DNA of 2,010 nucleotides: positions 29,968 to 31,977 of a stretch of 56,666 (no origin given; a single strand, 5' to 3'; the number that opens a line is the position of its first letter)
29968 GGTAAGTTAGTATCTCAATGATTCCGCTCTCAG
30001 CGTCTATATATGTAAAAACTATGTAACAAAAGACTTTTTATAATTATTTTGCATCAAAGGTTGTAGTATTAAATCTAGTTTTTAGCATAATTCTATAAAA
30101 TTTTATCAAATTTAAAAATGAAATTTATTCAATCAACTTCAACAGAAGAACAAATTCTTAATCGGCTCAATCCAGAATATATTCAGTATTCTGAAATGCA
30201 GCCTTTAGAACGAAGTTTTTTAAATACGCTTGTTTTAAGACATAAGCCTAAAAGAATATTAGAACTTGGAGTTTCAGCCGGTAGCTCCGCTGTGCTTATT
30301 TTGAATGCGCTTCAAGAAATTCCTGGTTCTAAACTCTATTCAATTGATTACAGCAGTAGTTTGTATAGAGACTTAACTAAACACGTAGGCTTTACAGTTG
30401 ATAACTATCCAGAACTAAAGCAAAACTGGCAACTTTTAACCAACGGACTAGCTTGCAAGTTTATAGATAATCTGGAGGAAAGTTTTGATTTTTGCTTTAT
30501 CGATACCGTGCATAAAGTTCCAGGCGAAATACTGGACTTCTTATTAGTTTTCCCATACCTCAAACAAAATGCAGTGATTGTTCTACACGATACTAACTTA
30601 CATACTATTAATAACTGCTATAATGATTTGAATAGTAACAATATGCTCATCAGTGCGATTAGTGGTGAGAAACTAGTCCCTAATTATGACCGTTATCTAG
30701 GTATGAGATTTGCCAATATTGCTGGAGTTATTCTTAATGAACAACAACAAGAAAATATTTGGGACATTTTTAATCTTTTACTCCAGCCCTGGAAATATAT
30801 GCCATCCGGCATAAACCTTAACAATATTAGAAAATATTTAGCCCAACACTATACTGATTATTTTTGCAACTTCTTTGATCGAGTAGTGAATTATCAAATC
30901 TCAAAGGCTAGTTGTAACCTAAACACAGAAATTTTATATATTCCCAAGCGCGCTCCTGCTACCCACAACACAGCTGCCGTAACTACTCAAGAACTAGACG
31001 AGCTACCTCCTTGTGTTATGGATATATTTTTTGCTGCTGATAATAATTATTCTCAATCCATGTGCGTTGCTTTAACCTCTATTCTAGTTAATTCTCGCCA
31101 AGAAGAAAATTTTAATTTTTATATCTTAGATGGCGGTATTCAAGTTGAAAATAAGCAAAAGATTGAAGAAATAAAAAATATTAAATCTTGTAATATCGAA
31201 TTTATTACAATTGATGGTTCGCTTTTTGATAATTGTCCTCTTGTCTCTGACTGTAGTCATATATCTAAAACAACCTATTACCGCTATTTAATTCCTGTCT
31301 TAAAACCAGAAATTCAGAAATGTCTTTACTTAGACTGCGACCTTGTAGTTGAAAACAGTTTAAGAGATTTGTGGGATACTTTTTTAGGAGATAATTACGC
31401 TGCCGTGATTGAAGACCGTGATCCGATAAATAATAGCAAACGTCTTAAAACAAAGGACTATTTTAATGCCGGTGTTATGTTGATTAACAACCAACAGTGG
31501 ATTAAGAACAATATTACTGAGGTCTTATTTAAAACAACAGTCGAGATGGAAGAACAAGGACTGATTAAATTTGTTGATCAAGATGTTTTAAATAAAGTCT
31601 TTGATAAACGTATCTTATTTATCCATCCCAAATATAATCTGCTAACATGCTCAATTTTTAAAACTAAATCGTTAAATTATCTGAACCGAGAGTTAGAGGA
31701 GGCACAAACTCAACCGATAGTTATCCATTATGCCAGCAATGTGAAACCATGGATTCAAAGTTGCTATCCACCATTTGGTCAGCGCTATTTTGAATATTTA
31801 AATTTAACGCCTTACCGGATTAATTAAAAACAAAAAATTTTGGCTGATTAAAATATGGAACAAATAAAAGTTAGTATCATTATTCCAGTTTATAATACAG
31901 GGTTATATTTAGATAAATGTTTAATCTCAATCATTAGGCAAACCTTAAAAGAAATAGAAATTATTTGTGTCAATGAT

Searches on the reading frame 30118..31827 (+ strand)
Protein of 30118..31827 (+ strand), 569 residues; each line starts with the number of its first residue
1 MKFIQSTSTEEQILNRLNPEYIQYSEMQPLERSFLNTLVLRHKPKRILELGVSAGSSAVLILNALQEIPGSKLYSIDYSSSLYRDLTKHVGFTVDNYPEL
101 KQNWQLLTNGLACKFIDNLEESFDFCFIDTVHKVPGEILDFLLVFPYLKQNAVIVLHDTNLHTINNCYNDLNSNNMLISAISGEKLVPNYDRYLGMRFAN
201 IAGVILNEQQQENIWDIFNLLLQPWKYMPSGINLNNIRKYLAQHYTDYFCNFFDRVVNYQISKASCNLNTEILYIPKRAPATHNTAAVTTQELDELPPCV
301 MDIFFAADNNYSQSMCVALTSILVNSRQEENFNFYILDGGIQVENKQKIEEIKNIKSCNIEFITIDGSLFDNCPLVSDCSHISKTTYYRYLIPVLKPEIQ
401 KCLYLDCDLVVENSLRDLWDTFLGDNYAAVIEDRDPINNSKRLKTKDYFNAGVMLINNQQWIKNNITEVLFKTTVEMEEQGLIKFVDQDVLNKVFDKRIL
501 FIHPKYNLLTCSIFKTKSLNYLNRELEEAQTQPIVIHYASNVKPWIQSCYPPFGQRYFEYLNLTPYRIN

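Call 12: search_protein_families(library=pfam, proteins=[window:30118-31827:+])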
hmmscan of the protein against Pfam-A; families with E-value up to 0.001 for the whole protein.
window:30118-31827:+ (569 aa): 2 families
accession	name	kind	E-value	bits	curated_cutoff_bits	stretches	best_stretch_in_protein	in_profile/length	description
PF01501.26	Glyco_transf_8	-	8.1e-50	170.2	24.3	1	303-546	2-250/253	Glycosyl transferase family 8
PF13578.12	Methyltransf_24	-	1.4e-14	55.3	26.3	1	48-159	1-105/105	Methyltransferase domain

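Call 14: find_encoding_contigs(protein=window:30118-31827:+, flank=3000, max_places=10)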
Protein window:30118-31827:+ (569 aa): 2 contigs read that carry it; 1 place shown.
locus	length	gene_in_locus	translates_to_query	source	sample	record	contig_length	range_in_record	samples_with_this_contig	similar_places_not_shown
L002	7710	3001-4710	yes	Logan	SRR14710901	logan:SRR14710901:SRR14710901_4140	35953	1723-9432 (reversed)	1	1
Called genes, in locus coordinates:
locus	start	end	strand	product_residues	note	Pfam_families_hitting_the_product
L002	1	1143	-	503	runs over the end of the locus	PF01145:Band_7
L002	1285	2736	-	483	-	PF13489:Methyltransf_23, PF02390:Methyltransf_4, PF13847:Methyltransf_31, PF08241:Methyltransf_11, PF08242:Methyltransf_12, PF13649:Methyltransf_25, PF10119:MethyTransf_Reg, PF21782:WHD_PKMT (weak)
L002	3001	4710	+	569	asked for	PF13578:Methyltransf_24, PF01501:Glyco_transf_8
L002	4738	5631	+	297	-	PF00535:Glycos_transf_2, PF10111:Glyco_tranf_2_2, PF13641:Glyco_tranf_2_3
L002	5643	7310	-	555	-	PF08245:Mur_ligase_M, PF02875:Mur_ligase_C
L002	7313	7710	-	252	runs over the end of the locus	PF00561:Abhydrolase_1, PF12146:Hydrolase_4, PF12697:Abhydrolase_6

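Call 30: find_homologous_proteins(query=window:30118-31827:+, max_evalue=1e-40)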
Query window:30118-31827:+ (569 aa): 118 proteins with E <= 1e-40 among 8000 candidates.
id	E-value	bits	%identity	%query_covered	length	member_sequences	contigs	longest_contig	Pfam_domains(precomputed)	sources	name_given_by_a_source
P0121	0.0e+0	1304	100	100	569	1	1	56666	PF01501.27,PF13578.13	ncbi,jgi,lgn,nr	ncbi:MAG: class I SAM-dependent methyltransferase [Deltaproteobacteria bacterium]|jgi:lipopolysaccha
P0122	4.8e-220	750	60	99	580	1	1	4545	PF01501.27,PF13578.13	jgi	jgi:lipopolysaccharide biosynthesis glycosyltransferase/predicted O-methyltransferase YrrM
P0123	8.6e-120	419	40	99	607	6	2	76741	PF01501.27,PF13578.13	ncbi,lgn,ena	-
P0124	1.1e-103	366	45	41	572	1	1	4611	PF01501.27,PF13578.13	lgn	-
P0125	2.6e-95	338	44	47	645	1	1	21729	PF01501.27,PF13578.13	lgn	-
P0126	4.4e-88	314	53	47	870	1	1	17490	PF10111.15,PF13641.13,PF01501.27,PF00535.33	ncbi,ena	-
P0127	1.1e-87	313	53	47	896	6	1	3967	PF10111.15,PF13641.13,PF01501.27,PF00535.33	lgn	-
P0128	2.7e-83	299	49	50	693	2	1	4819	PF10111.15,PF13641.13,PF01501.27,PF00535.33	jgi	jgi:lipopolysaccharide biosynthesis glycosyltransferase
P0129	6.8e-83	297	49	47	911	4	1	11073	PF10111.15,PF13641.13,PF01501.27,PF00535.33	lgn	-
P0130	2.5e-82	296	45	54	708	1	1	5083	PF10111.15,PF13641.13,PF01501.27,PF18404.8,PF00535.33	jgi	jgi:lipopolysaccharide biosynthesis glycosyltransferase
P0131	2.6e-82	295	53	47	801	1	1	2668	PF10111.15,PF13641.13,PF01501.27,PF00535.33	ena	-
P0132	3.5e-82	295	53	47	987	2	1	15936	PF10111.15,PF13641.13,PF01501.27,PF00535.33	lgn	-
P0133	6.8e-82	294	51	46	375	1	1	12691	PF13578.13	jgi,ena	-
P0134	9.0e-82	294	49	47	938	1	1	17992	PF01973.24,PF10111.15,PF13641.13,PF01501.27,PF00535.33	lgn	-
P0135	2.3e-81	292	51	46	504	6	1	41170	PF13578.13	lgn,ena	-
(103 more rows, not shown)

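Call 32: find_encoding_contigs(protein=P0123, flank=5000, max_places=4)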
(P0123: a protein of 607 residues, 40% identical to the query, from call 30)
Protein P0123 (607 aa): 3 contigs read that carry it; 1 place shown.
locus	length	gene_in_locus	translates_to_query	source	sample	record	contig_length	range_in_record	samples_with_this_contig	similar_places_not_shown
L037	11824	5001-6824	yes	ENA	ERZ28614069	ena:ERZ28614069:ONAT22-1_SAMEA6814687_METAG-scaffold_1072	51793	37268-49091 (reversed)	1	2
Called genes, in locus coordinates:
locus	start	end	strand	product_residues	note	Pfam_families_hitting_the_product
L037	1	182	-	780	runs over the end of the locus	PF01493:GXGXG, PF14691:Fer4_20, PF01266:DAO (weak), PF07992:Pyr_redox_2, PF13450:NAD_binding_8, PF13738:Pyr_redox_3 (weak), PF12838:Fer4_7, PF13187:Fer4_9 (weak), +4 more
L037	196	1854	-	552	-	PF12837:Fer4_6 (faint), PF12838:Fer4_7 (weak), PF13237:Fer4_10 (faint), PF13484:Fer4_16 (weak), PF00037:Fer4 (weak), PF01645:Glu_synthase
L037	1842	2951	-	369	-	-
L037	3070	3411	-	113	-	PF12844:HTH_19 (weak), PF13560:HTH_31, PF01381:HTH_3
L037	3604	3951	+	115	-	PF13560:HTH_31 (weak), PF01381:HTH_3, PF12844:HTH_19, PF13413:HTH_25 (faint)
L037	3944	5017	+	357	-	PF00535:Glycos_transf_2, PF10111:Glyco_tranf_2_2, PF13641:Glyco_tranf_2_3 (weak)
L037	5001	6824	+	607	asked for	PF13578:Methyltransf_24, PF01501:Glyco_transf_8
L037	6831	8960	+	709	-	PF00535:Glycos_transf_2, PF10111:Glyco_tranf_2_2, PF13641:Glyco_tranf_2_3, PF05050:Methyltransf_21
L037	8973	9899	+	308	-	PF13578:Methyltransf_24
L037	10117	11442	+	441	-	PF03446:NAD_binding_2 (faint), PF03721:UDPG_MGDP_dh_N, PF00984:UDPG_MGDP_dh, PF03720:UDPG_MGDP_dh_C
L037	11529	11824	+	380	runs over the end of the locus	PF00535:Glycos_transf_2, PF10111:Glyco_tranf_2_2, PF13641:Glyco_tranf_2_3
